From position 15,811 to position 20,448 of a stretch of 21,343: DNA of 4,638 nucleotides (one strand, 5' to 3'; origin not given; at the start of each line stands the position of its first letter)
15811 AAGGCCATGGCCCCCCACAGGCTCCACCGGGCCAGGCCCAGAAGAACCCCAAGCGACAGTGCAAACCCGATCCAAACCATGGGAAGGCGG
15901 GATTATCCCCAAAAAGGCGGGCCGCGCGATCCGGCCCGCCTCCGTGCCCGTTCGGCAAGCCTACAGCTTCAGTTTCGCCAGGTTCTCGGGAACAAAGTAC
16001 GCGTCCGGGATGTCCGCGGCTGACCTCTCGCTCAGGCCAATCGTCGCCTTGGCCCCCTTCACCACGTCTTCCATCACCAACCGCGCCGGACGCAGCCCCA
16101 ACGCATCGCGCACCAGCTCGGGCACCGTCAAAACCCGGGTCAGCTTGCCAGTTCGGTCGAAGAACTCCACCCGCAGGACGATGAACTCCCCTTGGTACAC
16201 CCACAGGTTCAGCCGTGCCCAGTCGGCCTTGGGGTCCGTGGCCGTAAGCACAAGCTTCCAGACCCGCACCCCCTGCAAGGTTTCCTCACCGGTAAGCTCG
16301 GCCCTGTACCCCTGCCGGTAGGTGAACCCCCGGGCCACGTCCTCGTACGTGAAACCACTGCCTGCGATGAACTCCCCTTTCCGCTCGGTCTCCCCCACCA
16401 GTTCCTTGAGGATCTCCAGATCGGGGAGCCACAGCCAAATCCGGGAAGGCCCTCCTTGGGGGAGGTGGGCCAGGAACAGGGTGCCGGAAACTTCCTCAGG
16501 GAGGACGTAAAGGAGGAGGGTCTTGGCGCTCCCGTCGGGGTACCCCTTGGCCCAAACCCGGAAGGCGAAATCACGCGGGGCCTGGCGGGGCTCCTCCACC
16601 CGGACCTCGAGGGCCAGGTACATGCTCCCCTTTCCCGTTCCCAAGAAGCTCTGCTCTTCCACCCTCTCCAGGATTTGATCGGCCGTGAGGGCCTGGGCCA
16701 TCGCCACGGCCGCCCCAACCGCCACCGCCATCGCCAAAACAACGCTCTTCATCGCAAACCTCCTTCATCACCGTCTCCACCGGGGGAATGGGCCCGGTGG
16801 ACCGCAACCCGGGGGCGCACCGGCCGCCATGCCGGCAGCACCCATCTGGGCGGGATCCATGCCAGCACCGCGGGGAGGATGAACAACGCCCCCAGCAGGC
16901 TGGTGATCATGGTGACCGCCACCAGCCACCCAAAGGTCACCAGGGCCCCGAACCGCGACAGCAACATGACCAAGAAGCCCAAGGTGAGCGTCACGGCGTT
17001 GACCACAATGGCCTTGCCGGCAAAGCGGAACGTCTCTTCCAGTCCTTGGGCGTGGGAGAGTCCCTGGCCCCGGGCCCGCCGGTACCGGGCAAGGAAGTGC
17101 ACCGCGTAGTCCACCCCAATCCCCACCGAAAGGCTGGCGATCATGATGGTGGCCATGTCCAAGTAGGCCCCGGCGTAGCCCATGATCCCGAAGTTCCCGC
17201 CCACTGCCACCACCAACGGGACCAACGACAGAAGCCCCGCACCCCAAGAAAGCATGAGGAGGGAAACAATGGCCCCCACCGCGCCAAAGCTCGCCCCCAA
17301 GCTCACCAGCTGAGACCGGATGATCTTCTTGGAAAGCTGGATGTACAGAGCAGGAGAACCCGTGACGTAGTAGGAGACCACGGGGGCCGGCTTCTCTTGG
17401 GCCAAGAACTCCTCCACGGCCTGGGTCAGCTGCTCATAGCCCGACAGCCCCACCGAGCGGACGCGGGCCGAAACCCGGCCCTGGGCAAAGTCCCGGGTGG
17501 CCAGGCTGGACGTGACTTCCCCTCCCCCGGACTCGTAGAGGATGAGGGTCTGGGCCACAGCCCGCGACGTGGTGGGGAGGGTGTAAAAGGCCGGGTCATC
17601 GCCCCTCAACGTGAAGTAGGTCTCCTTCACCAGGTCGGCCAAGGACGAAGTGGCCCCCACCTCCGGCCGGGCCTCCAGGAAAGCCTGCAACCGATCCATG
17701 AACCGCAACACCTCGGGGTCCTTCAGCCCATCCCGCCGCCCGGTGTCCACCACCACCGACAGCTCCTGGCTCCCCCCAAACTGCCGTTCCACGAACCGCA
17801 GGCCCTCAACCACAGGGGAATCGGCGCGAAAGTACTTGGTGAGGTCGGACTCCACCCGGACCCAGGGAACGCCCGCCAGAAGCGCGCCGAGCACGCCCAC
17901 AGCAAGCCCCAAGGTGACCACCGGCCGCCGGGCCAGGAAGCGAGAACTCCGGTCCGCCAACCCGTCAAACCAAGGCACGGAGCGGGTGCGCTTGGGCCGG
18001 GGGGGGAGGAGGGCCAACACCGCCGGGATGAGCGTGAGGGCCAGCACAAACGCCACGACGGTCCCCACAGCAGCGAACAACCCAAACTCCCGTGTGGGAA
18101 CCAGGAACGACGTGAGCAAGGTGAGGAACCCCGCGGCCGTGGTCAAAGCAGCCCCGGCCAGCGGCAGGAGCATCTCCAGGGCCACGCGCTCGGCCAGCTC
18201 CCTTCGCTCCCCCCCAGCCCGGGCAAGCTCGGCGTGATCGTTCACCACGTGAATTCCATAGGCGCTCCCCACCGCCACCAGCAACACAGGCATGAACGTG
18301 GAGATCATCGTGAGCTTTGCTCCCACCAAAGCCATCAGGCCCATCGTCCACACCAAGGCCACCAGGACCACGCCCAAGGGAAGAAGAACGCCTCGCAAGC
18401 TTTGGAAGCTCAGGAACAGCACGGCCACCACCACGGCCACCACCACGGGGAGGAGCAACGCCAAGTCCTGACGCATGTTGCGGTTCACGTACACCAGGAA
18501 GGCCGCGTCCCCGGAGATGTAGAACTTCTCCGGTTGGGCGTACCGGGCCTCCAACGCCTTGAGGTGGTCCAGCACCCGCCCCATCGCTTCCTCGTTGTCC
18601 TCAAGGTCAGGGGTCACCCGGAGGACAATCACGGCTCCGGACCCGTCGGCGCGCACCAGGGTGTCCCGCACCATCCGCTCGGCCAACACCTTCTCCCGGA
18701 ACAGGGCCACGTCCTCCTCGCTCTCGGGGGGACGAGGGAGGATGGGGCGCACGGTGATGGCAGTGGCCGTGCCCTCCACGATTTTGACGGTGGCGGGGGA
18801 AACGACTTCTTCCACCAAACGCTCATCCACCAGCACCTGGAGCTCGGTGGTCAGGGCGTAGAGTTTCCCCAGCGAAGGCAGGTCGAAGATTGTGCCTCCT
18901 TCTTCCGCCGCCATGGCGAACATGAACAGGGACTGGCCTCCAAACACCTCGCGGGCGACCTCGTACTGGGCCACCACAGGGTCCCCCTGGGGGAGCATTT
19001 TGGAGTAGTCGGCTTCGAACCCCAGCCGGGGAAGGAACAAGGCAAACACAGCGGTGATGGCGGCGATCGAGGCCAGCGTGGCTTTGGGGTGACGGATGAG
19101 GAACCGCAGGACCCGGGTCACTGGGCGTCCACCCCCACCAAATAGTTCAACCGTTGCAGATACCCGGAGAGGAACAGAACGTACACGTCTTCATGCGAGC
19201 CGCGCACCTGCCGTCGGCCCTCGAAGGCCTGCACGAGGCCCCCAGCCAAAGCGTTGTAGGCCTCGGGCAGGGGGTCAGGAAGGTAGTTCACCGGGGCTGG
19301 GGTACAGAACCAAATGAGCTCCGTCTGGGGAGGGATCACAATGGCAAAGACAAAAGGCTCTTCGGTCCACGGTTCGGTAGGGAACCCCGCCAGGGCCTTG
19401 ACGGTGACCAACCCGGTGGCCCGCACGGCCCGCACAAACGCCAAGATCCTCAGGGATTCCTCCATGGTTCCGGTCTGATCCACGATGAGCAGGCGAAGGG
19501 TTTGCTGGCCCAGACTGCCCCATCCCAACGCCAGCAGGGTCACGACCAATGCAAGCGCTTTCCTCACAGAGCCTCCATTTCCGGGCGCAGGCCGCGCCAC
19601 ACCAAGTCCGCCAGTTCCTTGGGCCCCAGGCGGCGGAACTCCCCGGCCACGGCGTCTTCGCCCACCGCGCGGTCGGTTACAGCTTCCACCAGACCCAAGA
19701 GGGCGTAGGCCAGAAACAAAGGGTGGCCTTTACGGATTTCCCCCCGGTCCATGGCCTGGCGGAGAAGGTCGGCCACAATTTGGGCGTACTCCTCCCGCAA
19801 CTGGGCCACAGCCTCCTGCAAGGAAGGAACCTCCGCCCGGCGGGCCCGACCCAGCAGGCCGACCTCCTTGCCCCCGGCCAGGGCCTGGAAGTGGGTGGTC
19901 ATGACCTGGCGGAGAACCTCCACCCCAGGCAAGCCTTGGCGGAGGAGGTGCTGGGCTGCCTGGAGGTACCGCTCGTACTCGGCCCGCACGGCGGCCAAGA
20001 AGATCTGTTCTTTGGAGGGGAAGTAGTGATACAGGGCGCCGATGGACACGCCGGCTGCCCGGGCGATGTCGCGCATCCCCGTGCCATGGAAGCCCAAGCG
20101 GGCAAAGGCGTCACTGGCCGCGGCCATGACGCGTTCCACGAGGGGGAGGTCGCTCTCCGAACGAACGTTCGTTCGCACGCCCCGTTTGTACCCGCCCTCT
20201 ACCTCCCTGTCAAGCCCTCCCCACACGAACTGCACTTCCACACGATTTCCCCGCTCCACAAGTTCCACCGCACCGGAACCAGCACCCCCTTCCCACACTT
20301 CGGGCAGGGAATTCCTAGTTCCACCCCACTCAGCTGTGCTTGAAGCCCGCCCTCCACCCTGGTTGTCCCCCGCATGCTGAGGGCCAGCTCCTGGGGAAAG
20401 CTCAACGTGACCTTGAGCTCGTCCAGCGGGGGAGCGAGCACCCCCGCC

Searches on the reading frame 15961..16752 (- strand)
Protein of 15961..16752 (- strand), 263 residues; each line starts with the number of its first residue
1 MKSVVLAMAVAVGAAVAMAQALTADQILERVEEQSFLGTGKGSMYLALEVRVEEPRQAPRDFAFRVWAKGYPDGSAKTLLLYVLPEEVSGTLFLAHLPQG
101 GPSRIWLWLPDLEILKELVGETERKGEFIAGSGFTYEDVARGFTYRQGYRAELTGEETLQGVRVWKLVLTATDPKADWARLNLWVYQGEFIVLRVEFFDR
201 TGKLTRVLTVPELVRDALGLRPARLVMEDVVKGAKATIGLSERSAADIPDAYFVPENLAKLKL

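Call 34: search_protein_families(library=pfam, proteins=[window:15961-16752:-], max_evalue=0.001)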
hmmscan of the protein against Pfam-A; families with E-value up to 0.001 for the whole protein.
window:15961-16752:- (263 aa): 1 family
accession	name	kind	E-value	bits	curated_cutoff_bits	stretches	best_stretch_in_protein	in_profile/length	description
PF17131.11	LolA_like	-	7.7e-33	114.1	30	1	75-259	2-183/184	Outer membrane lipoprotein-sorting protein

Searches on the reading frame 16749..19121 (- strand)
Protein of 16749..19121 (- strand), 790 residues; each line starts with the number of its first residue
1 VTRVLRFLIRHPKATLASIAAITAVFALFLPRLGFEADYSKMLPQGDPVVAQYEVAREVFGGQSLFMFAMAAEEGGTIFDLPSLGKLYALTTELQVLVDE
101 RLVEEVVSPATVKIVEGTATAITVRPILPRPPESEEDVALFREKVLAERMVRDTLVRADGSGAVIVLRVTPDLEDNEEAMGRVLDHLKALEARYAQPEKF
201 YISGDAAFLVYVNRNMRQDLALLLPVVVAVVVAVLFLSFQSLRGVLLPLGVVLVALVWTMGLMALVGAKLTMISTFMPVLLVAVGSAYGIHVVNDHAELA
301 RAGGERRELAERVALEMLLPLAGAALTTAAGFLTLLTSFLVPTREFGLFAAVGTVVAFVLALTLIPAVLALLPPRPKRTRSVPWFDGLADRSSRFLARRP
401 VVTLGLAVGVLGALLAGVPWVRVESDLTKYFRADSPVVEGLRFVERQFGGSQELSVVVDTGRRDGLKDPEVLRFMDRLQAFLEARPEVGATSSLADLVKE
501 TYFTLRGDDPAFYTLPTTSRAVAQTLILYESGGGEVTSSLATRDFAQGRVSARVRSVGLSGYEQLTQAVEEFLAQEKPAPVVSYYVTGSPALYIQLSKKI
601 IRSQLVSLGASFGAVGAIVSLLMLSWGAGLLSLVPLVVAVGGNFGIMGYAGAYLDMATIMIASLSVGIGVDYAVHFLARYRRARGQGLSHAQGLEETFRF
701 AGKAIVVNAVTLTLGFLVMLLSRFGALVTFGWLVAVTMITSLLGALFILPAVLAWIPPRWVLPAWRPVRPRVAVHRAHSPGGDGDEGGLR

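Call 34: search_protein_families(library=pfam, proteins=[window:16749-19121:-], max_evalue=0.001)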
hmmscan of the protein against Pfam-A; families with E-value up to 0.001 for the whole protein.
window:16749-19121:- (790 aa): 4 families
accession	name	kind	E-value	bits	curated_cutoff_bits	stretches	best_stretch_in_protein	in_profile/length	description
PF03176.21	MMPL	-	6.5e-48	163.8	20.5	2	99-401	60-331/333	MMPL family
PF12349.14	Sterol-sensing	-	1.1e-12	48.6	22.3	1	251-372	15-136/153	Sterol-sensing domain of SREBP cleavage-activation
PF02460.24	Patched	-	7.8e-07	29.4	23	1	630-754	32-155/156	Patched SSD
PF00873.25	ACR_tran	-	5.5e-06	24.8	28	1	156-392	272-512/1021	AcrB/AcrD/AcrF family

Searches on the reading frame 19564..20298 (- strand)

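Call 34: search_protein_families(library=pfam, proteins=[window:19564-20298:-], max_evalue=0.001)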
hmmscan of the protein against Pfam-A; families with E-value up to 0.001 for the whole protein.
window:19564-20298:- (244 aa): 2 families
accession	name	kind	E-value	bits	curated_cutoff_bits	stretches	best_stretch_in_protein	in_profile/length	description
PF00440.29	TetR_N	-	5e-18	65.1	24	1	58-103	2-47/47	Bacterial regulatory proteins, tetR family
PF17932.6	TetR_C_24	-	6e-09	36.6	26.4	1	124-207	3-87/114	Tetracyclin repressor-like, C-terminal domain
